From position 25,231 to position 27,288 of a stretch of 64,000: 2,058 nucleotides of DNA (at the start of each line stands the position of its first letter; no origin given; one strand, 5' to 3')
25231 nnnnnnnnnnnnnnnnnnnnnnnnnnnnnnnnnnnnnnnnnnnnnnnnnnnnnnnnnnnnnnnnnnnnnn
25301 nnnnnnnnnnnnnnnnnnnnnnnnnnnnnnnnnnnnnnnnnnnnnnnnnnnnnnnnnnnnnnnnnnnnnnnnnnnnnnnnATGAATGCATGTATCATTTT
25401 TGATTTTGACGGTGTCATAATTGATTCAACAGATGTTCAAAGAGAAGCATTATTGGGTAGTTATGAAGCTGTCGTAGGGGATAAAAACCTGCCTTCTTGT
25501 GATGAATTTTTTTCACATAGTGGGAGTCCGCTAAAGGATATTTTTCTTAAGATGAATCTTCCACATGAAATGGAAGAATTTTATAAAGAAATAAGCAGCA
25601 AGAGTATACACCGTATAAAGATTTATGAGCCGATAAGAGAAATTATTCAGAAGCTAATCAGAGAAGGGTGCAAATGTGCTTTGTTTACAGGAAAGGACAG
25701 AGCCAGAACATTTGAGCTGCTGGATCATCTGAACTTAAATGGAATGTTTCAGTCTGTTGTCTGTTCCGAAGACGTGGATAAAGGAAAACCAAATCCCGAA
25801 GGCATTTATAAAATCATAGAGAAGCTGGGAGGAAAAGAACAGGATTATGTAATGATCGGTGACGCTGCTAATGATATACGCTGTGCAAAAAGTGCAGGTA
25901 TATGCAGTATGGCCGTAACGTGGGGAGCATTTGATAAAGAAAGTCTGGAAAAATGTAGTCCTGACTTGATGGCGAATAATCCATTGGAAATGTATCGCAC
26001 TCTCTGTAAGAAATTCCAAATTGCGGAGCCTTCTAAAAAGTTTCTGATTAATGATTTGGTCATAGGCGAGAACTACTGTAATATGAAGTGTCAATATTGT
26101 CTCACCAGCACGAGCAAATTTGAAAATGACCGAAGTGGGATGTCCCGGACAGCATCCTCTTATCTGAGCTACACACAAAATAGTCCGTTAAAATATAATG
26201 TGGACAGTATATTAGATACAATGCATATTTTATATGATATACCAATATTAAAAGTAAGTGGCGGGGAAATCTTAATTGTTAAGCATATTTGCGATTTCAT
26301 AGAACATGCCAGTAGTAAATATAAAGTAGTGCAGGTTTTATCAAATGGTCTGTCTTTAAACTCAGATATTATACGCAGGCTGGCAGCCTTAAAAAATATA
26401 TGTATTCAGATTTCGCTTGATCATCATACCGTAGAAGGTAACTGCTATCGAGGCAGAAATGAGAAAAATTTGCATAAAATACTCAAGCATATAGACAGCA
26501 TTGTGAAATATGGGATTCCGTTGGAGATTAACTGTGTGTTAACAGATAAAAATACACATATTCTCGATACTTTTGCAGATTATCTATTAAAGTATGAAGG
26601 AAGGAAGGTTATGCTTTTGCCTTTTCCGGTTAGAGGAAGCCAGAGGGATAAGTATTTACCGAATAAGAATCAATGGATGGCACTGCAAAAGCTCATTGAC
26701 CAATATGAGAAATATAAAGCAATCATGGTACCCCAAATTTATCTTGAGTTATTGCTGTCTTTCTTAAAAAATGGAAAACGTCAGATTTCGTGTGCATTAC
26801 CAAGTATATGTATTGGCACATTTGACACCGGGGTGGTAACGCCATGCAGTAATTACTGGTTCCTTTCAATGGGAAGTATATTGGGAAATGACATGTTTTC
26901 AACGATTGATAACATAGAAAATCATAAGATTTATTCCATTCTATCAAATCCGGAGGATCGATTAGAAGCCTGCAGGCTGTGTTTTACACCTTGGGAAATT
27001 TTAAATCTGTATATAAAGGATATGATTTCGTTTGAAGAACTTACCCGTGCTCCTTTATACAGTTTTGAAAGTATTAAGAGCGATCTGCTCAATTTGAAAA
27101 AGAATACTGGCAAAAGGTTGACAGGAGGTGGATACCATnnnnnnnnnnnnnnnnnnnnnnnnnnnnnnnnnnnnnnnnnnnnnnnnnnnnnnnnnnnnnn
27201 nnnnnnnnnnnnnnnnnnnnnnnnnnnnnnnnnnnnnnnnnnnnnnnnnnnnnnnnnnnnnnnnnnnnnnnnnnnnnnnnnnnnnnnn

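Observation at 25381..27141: Single ORF fusing a HAD phosphatase to a radical SAM/SPASM domain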

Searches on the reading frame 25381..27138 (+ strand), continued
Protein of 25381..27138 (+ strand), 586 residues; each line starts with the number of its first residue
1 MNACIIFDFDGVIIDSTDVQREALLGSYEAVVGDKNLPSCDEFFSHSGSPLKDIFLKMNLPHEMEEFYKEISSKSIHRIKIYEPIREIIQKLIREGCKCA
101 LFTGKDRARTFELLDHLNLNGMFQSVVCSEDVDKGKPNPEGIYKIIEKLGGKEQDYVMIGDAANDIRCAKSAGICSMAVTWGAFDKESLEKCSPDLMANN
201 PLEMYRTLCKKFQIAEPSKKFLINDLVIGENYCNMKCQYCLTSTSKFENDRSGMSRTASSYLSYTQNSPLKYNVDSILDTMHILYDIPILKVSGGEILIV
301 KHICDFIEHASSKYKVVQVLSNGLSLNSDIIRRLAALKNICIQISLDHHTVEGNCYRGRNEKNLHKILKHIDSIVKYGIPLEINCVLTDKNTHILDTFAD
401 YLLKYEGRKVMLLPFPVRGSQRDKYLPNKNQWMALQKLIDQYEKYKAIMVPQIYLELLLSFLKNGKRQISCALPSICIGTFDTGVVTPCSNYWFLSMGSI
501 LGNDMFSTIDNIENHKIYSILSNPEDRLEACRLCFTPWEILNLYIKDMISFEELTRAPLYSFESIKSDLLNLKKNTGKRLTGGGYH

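Call 65: search_protein_families(library=pfam, proteins=[P0211, P0305, P0313, P0306, P0282, P0285, P0239, P0280], max_evalue=0.0001)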
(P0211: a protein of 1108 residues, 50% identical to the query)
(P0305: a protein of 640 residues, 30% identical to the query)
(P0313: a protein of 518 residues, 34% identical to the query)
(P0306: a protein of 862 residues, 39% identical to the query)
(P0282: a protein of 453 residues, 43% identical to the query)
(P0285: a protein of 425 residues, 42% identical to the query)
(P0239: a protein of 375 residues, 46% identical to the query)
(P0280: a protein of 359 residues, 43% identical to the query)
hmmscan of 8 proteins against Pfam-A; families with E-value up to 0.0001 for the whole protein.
P0211 (1108 aa): 7 families
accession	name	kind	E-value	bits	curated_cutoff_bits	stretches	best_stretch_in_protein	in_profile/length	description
PF00501.34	AMP-binding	-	5.6e-75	253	29.9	1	227-571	1-384/384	AMP-binding enzyme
PF13419.12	HAD_2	-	5.5e-39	134.6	23.8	1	5-179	1-178/178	Haloacid dehalogenase-like hydrolase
PF00702.32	Hydrolase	-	1.6e-25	91.1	26.4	1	3-173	2-191/191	haloacid dehalogenase-like hydrolase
PF13242.12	Hydrolase_like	-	1.6e-13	50.8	22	1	136-204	4-75/75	HAD-hyrolase-like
PF04055.27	Radical_SAM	-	3.9e-13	50.3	29.5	1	760-920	6-155/166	Radical SAM superfamily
PF13193.12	AMP-binding_C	-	8.4e-07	30.3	24.5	1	628-701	1-76/76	AMP-binding enzyme C-terminal domain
PF12710.13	HAD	-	3.4e-05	24.8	27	1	5-169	1-188/189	haloacid dehalogenase-like hydrolase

P0305 (640 aa): 2 families
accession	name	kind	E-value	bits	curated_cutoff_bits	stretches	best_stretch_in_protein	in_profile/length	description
PF01636.29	APH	-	8.4e-17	62.2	23.2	1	516-572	161-215/239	Phosphotransferase enzyme family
PF04055.27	Radical_SAM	-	1.6e-15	58.1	29.5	1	21-199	6-156/166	Radical SAM superfamily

P0313 (518 aa): 3 families
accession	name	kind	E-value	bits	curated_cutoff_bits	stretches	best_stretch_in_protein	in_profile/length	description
PF03462.23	PCRF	-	8.2e-19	68.6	24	1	390-448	137-194/194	PCRF domain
PF04055.27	Radical_SAM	-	9.3e-12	45.9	29.5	1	20-200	6-157/166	Radical SAM superfamily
PF00472.26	RF-1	-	2.5e-07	31.1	35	1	456-484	2-30/116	RF-1 domain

P0306 (862 aa): 7 families
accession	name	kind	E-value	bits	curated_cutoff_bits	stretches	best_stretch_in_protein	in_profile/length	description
PF00501.34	AMP-binding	-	7e-60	203.3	29.9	1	278-627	1-384/384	AMP-binding enzyme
PF13419.12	HAD_2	-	3.7e-34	118.8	23.8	1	5-178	1-178/178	Haloacid dehalogenase-like hydrolase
PF00702.32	Hydrolase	-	1.4e-27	97.8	26.4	1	3-172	2-191/191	haloacid dehalogenase-like hydrolase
PF00550.31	PP-binding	-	1.7e-16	60.7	20.8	1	788-851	2-67/67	Phosphopantetheine attachment site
PF13242.12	Hydrolase_like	-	9.1e-12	45.2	22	1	134-188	3-58/75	HAD-hyrolase-like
PF13193.12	AMP-binding_C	-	2.2e-09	38.5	24.5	1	684-758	1-76/76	AMP-binding enzyme C-terminal domain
PF12710.13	HAD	-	6.6e-05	23.9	27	0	5-169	1-189/189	haloacid dehalogenase-like hydrolase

P0282 (453 aa): 4 families
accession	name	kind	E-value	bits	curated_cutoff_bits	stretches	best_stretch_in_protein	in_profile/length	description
PF13419.12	HAD_2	-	4.3e-37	128.4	23.8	1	15-186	2-177/178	Haloacid dehalogenase-like hydrolase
PF00702.32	Hydrolase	-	1.7e-29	104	26.4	1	11-181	1-191/191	haloacid dehalogenase-like hydrolase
PF13242.12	Hydrolase_like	-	1.8e-11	44.2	22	1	144-212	4-75/75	HAD-hyrolase-like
PF12710.13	HAD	-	9.3e-05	23.4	27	0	14-178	1-189/189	haloacid dehalogenase-like hydrolase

P0285 (425 aa): 6 families
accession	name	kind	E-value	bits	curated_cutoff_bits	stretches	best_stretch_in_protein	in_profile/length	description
PF13419.12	HAD_2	-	4.1e-32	112.2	23.8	1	221-393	1-176/178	Haloacid dehalogenase-like hydrolase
PF00702.32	Hydrolase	-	5.5e-21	76.3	26.4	1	221-389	4-191/191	haloacid dehalogenase-like hydrolase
PF02348.25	CTP_transf_3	-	1.8e-17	64.3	22.6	1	6-185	2-181/217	Cytidylyltransferase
PF13242.12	Hydrolase_like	-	3e-07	30.7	22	1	352-396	4-49/75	HAD-hyrolase-like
PF12710.13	HAD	-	2.3e-05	25.3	27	1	222-382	2-185/189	haloacid dehalogenase-like hydrolase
PF12804.13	NTP_transf_3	-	6.1e-05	23.7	27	1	22-131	18-124/160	MobA-like NTP transferase domain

P0239 (375 aa): 6 families
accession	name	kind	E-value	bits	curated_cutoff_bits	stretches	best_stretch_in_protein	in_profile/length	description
PF01220.24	DHquinase_II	-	1.8e-46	157.7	23.3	1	6-141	2-137/138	Dehydroquinase class II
PF13419.12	HAD_2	-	1.1e-36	127.1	23.8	1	163-336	2-178/178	Haloacid dehalogenase-like hydrolase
PF00702.32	Hydrolase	-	2.5e-28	100.2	26.4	1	159-329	1-190/191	haloacid dehalogenase-like hydrolase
PF13242.12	Hydrolase_like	-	6e-11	42.5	22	1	293-360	4-74/75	HAD-hyrolase-like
PF12710.13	HAD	-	1.5e-06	29.2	27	1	220-327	60-189/189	haloacid dehalogenase-like hydrolase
PF08282.18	Hydrolase_3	-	2.8e-06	27.7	20.9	0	298-325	191-218/255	haloacid dehalogenase-like hydrolase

P0280 (359 aa): 4 families
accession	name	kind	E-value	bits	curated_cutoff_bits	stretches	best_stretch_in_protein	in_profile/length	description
PF01220.24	DHquinase_II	-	2.5e-44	150.8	23.3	1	219-354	2-137/138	Dehydroquinase class II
PF13419.12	HAD_2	-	1.6e-35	123.2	23.8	1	6-180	1-177/178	Haloacid dehalogenase-like hydrolase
PF00702.32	Hydrolase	-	4.1e-23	83.2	26.4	1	4-175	2-191/191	haloacid dehalogenase-like hydrolase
PF13242.12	Hydrolase_like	-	1.3e-08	35.1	22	1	137-201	3-71/75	HAD-hyrolase-like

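Call 72: find_encoding_contigs(protein=P0211, flank=10000, max_places=1)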
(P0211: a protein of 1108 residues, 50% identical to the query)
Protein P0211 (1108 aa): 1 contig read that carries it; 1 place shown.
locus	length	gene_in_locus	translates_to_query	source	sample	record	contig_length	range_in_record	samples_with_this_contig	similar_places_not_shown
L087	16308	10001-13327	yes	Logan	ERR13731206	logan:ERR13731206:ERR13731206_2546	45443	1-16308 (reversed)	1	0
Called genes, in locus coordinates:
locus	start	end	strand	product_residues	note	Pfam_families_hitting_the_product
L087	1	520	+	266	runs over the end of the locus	PF01507:PAPS_reduct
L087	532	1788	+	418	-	PF00009:GTP_EFTU, PF01926:MMR_HSR1 (faint), PF03144:GTP_EFTU_D2 (faint), PF22594:GTP-eEF1A_C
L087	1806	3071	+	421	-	PF01663:Phosphodiest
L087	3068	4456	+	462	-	PF00501:AMP-binding, PF13193:AMP-binding_C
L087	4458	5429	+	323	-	PF08100:Dimerisation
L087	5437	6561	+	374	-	PF01408:GFO_IDH_MocA, PF02894:GFO_IDH_MocA_C, PF22725:GFO_IDH_MocA_C3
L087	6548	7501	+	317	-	PF00480:ROK, PF01869:BcrAD_BadFG (faint)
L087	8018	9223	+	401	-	PF01041:DegT_DnrJ_EryC1, PF01053:Cys_Met_Meta_PP, PF00155:Aminotran_1_2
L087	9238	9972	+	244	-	PF02585:PIG-L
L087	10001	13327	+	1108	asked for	PF00702:Hydrolase, PF13419:HAD_2, PF13242:Hydrolase_like, PF00501:AMP-binding, PF13193:AMP-binding_C (weak), PF04055:Radical_SAM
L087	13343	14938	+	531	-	PF02310:B12-binding, PF04055:Radical_SAM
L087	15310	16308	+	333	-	?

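Call 73: find_encoding_contigs(protein=P0305, flank=10000, max_places=1)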
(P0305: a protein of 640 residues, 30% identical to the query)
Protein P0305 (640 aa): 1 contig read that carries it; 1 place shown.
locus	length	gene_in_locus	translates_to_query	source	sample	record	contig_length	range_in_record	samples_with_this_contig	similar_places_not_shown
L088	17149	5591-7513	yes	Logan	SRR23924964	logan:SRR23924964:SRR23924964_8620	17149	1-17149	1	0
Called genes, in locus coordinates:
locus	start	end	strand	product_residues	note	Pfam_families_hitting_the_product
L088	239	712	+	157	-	PF00483:NTP_transferase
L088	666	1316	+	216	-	PF00483:NTP_transferase, PF22640:ManC_GMP_beta-helix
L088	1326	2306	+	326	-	PF00465:Fe-ADH (weak), PF13685:Fe-ADH_2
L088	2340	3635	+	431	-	PF01210:NAD_Gly3P_dh_N (weak), PF02737:3HCDH_N (weak), PF03446:NAD_binding_2, PF03721:UDPG_MGDP_dh_N, PF03807:F420_oxidored (faint), PF00984:UDPG_MGDP_dh, PF03720:UDPG_MGDP_dh_C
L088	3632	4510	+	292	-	PF02585:PIG-L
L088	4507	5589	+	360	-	PF00534:Glycos_transf_1, PF13692:Glyco_trans_1_4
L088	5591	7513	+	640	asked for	PF04055:Radical_SAM, PF01636:APH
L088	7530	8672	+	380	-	PF13439:Glyco_transf_4, PF20706:GT4-conflict (weak), PF00534:Glycos_transf_1, PF13692:Glyco_trans_1_4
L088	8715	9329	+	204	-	PF00702:Hydrolase, PF12710:HAD (weak), PF13419:HAD_2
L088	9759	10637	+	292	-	PF00126:HTH_1, PF03466:LysR_substrate (weak)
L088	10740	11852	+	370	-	-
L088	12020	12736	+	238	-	PF13489:Methyltransf_23, PF05219:DREV (weak), PF07021:MetW (weak), PF13847:Methyltransf_31, PF08241:Methyltransf_11, PF08242:Methyltransf_12, PF13649:Methyltransf_25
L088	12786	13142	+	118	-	-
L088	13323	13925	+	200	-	PF00583:Acetyltransf_1, PF13508:Acetyltransf_7 (weak)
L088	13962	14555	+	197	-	PF13238:AAA_18 (weak)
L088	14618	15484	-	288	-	PF00248:Aldo_ket_red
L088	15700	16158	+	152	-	PF00383:dCMP_cyt_deam_1, PF14437:MafB19-deam, PF14439:Bd3614-deam (weak)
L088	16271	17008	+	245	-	-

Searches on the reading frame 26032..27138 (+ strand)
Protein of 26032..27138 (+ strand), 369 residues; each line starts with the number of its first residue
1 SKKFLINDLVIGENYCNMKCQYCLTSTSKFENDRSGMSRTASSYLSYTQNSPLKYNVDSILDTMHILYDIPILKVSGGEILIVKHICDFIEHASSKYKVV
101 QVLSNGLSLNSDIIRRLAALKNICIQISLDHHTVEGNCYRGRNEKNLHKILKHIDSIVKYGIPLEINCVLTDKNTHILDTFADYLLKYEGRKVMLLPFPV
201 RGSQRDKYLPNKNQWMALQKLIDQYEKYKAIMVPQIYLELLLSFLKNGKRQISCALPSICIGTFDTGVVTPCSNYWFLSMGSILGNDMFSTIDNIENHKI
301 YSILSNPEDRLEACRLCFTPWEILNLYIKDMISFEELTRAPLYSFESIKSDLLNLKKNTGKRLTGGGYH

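Call 51: search_solved_structures(query=A3, max_evalue=1, show_alignments=3)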
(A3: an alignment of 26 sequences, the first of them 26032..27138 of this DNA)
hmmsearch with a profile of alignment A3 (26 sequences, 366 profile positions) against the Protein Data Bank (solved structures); distinct sequences matched with E-value up to 1: 16.
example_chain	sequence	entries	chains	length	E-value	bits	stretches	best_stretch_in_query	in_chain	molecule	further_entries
6efn_A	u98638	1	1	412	5.4e-13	51.6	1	73-187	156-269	Sporulation killing factor maturation protein SkfB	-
2fb2_A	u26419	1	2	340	2.6e-06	29.6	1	15-251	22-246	Molybdenum cofactor biosynthesis protein A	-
1tv7_A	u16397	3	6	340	3.4e-06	29.2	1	15-251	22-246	Molybdenum cofactor biosynthesis protein A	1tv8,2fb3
9dfu_A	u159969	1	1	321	6.2e-06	28.4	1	71-194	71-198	Radical SAM core domain-containing protein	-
9dfn_A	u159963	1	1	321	6.6e-06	28.3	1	69-194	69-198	Radical SAM core domain-containing protein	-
7vob_C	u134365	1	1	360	2.8e-05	26.3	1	72-187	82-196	Cytosylglucuronate decarboxylase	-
7voc_C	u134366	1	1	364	2.9e-05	26.2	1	72-187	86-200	Cytosylglucuronate decarboxylase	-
5wgg_A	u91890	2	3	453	3e-05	26.2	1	14-160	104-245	Radical SAM domain protein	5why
9gm3_A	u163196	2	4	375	6.1e-05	25.1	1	8-146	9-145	ChlB radical SAM domain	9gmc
4m7s_A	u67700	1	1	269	0.00025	23.1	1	247-320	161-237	BtrN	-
4m7t_A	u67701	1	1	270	0.0006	21.9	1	247-320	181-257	BtrN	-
6y1x_A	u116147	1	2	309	0.0032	19.5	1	16-133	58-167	Radical SAM domain protein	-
8wm2_A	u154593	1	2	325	0.004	19.2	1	75-134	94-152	Fe-S radical SAM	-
7n7h_A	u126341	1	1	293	0.03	16.3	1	77-179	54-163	VIPERIN-LIKE ENZYME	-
7wzv_A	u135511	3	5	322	0.043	15.8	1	57-115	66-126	4Fe-4S cluster-binding domain-containing protein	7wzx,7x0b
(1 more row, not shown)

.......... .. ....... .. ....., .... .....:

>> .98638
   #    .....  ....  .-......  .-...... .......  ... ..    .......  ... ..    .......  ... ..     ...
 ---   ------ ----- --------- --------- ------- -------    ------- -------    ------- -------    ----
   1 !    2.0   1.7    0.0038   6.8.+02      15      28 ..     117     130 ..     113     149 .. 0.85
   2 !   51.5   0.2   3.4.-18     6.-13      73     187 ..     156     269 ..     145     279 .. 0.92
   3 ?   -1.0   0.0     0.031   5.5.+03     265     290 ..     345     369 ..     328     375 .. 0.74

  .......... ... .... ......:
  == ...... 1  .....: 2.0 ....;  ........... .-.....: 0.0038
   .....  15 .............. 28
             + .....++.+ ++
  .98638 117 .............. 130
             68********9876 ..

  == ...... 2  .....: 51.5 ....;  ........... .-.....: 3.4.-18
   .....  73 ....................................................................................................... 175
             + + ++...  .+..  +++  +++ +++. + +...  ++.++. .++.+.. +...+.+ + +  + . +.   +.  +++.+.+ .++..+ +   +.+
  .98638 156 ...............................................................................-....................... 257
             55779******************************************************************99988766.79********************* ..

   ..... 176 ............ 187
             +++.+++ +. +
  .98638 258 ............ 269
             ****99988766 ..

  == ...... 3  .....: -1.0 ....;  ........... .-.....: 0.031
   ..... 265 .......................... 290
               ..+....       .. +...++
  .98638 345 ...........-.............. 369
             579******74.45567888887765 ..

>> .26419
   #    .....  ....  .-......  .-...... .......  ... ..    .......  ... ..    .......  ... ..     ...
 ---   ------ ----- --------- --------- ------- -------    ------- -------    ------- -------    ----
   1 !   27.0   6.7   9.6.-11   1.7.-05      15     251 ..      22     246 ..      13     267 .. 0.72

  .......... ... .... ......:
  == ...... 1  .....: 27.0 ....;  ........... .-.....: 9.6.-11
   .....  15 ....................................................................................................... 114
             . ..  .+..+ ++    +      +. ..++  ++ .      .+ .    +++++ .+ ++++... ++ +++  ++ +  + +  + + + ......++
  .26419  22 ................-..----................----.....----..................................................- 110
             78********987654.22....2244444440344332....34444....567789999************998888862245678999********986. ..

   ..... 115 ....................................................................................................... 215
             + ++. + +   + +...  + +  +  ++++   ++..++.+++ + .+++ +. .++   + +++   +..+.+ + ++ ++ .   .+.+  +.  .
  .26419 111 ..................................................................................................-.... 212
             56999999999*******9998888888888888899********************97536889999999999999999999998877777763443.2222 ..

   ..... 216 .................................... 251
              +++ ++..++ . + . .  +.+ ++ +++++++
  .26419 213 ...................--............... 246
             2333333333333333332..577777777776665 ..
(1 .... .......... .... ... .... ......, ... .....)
